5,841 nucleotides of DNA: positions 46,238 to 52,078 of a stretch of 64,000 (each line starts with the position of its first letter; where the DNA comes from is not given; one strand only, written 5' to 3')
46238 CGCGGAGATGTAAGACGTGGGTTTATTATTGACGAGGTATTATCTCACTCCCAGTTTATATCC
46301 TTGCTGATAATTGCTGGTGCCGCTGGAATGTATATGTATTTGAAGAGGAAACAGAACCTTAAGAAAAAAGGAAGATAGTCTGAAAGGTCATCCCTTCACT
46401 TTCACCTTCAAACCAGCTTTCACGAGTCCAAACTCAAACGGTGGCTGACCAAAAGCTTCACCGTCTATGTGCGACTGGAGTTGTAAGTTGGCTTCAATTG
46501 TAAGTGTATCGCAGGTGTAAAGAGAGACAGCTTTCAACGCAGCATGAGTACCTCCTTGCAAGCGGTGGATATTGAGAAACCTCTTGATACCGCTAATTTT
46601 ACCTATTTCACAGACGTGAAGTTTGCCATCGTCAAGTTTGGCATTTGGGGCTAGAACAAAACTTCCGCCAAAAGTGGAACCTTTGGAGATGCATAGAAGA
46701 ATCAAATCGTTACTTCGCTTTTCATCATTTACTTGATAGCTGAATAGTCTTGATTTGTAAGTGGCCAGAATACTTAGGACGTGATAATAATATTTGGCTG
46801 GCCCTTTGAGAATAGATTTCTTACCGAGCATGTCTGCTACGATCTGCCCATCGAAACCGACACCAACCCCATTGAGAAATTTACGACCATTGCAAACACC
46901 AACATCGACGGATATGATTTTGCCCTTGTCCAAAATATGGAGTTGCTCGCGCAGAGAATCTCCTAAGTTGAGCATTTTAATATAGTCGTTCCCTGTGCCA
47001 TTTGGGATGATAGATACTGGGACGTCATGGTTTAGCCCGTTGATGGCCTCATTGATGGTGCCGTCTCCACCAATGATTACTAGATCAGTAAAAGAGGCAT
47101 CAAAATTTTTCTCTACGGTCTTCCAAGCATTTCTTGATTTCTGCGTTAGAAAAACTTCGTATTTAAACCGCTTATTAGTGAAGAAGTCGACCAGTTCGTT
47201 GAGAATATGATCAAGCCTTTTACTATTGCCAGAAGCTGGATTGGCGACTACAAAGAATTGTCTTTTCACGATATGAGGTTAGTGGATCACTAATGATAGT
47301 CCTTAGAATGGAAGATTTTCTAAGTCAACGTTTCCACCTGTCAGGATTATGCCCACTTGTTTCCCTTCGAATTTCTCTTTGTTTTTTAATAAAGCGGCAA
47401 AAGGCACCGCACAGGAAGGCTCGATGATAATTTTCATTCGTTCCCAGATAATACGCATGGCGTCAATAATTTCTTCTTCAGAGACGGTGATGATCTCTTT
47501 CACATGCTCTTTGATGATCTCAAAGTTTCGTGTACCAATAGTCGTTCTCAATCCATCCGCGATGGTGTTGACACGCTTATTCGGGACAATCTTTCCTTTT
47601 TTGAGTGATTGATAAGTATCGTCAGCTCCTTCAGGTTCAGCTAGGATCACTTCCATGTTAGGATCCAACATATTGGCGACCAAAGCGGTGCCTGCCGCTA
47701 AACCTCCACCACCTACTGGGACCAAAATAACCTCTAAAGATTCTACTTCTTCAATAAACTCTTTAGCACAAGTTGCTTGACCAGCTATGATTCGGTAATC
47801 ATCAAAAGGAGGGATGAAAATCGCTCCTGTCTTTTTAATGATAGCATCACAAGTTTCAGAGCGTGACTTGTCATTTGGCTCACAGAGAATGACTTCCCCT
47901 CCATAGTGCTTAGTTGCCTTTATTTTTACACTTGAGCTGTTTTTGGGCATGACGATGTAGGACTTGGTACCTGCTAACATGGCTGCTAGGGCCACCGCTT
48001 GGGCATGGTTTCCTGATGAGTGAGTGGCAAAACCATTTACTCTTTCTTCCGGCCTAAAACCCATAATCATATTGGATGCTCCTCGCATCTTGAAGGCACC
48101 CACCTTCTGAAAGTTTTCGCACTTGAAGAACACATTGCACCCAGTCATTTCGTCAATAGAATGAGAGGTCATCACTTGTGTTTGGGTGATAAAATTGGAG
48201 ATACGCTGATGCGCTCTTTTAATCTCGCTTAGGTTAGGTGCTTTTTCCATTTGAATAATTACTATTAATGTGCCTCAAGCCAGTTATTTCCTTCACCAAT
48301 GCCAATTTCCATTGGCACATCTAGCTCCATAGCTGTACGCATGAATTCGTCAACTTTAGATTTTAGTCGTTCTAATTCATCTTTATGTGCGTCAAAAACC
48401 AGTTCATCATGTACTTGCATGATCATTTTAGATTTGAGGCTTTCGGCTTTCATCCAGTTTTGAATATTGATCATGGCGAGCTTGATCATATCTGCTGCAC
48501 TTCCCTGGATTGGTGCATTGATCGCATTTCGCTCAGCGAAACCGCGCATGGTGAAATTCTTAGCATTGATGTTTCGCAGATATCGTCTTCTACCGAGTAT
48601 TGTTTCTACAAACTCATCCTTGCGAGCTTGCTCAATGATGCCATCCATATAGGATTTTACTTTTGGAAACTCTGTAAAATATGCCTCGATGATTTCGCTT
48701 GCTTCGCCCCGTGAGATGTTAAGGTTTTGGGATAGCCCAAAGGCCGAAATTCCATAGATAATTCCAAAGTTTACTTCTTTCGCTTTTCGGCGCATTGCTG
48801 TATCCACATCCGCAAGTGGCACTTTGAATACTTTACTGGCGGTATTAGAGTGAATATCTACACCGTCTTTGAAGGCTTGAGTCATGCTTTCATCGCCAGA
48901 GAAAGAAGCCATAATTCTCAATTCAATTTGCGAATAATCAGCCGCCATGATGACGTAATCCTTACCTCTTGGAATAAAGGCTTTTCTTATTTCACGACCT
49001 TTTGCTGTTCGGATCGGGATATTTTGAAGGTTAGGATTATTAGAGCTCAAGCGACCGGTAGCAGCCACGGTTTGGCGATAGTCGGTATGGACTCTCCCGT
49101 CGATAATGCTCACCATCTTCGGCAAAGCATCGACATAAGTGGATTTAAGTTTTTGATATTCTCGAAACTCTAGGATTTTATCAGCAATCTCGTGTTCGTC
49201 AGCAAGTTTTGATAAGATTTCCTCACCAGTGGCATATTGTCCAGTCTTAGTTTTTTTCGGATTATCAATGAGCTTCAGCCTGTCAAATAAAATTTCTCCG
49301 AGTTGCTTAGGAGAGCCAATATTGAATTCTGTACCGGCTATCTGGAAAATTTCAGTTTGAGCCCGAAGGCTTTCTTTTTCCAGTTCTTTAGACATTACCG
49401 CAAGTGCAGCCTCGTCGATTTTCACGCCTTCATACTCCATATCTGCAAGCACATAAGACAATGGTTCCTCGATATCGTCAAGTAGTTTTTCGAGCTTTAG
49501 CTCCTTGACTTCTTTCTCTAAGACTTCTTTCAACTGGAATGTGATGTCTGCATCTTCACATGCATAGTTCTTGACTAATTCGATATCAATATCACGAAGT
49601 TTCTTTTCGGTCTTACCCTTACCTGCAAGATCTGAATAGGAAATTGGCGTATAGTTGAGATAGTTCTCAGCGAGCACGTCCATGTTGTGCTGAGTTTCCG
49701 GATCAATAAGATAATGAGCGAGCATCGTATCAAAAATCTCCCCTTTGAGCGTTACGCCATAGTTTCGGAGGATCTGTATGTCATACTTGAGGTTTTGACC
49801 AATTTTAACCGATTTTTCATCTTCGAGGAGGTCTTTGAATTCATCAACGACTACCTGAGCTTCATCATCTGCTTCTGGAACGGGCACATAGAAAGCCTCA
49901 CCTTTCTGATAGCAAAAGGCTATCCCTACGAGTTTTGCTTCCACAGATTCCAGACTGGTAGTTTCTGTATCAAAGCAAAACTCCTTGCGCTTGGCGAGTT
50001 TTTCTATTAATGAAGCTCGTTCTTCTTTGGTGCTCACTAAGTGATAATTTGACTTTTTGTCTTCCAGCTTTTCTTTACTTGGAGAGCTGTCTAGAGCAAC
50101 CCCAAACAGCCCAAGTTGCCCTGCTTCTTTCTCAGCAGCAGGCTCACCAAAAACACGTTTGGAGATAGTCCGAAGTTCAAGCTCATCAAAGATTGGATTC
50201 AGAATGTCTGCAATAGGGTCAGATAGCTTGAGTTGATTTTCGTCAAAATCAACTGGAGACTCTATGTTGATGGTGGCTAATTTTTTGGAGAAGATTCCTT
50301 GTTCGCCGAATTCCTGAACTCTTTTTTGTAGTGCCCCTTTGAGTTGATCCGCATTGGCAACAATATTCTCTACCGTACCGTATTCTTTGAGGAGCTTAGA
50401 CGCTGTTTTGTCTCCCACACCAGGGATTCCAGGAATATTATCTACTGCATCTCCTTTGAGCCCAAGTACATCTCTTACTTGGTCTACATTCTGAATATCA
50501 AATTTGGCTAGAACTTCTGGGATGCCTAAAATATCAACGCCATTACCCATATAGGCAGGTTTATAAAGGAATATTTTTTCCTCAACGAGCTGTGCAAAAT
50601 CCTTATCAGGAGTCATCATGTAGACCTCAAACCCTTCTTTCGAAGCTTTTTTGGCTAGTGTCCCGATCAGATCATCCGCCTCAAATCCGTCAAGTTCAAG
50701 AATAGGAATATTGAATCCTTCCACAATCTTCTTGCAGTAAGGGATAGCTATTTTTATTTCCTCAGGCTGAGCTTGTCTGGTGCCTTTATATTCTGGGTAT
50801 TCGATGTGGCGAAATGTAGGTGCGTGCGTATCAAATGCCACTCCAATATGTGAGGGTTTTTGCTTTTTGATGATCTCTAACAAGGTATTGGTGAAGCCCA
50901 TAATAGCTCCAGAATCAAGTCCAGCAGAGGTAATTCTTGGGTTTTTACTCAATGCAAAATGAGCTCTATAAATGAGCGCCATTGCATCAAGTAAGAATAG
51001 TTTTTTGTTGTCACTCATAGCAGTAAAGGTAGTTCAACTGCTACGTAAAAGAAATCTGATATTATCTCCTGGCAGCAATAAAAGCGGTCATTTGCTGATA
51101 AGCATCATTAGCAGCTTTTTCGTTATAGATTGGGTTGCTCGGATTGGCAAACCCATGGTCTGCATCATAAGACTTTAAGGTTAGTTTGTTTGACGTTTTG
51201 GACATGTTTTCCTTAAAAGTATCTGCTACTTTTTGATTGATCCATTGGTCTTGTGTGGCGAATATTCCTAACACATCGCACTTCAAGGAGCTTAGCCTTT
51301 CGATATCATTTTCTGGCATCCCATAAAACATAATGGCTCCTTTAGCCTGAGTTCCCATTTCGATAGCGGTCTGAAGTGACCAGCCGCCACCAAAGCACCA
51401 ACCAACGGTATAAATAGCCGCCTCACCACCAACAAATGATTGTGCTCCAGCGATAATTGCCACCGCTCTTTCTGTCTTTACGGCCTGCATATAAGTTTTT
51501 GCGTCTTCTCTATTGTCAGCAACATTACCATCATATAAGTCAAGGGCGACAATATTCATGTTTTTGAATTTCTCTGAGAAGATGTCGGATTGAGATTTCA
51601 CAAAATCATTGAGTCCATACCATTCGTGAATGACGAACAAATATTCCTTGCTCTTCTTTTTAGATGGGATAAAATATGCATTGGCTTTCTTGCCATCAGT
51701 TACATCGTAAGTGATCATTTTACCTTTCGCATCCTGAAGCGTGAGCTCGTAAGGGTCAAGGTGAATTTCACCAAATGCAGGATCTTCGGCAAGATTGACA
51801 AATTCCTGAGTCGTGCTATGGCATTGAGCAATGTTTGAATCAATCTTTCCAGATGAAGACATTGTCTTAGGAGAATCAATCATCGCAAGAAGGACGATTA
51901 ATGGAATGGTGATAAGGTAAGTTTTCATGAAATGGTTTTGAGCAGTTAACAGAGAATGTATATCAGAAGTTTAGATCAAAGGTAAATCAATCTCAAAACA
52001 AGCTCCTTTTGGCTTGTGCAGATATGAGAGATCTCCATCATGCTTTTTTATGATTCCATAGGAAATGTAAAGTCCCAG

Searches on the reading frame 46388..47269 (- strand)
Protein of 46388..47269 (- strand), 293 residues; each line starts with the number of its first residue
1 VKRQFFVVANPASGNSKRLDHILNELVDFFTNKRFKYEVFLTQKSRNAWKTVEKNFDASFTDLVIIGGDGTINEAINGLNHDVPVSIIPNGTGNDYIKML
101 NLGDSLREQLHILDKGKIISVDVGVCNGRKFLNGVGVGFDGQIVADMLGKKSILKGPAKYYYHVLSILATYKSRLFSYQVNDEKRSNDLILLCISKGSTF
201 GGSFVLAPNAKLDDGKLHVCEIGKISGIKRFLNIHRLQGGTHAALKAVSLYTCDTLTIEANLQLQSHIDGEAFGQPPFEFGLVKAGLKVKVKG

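Call 8: search_protein_families(library=pfam, proteins=[window:46388-47269:-], max_evalue=0.001)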
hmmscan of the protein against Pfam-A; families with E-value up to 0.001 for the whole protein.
window:46388-47269:- (293 aa): 3 families
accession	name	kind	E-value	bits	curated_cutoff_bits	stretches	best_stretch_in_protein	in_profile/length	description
PF00781.29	DAGK_cat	-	1e-23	83.7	23.6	1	5-125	2-124/125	Diacylglycerol kinase catalytic domain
PF19279.4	YegS_C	-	2.1e-20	73.5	27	1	135-288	3-155/158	YegS C-terminal NAD kinase beta sandwich-like domain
PF01513.26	NAD_kinase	-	0.00028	21.6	25.5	1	36-92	49-106/130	ATP-NAD kinase N-terminal domain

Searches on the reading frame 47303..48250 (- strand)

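Call 8: search_protein_families(library=pfam, proteins=[window:47303-48250:-], max_evalue=0.001)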
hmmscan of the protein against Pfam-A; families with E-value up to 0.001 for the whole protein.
window:47303-48250:- (315 aa): 1 family
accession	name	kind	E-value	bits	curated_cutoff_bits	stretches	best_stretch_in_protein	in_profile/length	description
PF00291.31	PALP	-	3.1e-82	276.7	35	1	17-305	1-295/295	Pyridoxal-phosphate dependent enzyme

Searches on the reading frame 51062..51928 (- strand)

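Call 8: search_protein_families(library=pfam, proteins=[window:51062-51928:-], max_evalue=0.001)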
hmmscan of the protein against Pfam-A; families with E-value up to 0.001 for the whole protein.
window:51062-51928:- (288 aa): 2 families
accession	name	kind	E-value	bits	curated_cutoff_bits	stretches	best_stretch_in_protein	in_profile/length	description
PF01738.24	DLH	-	1e-30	107.4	21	1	85-285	4-214/217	Dienelactone hydrolase family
PF12695.13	Abhydrolase_5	-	0.00078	19.7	27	0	172-252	59-136/164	Alpha/beta hydrolase family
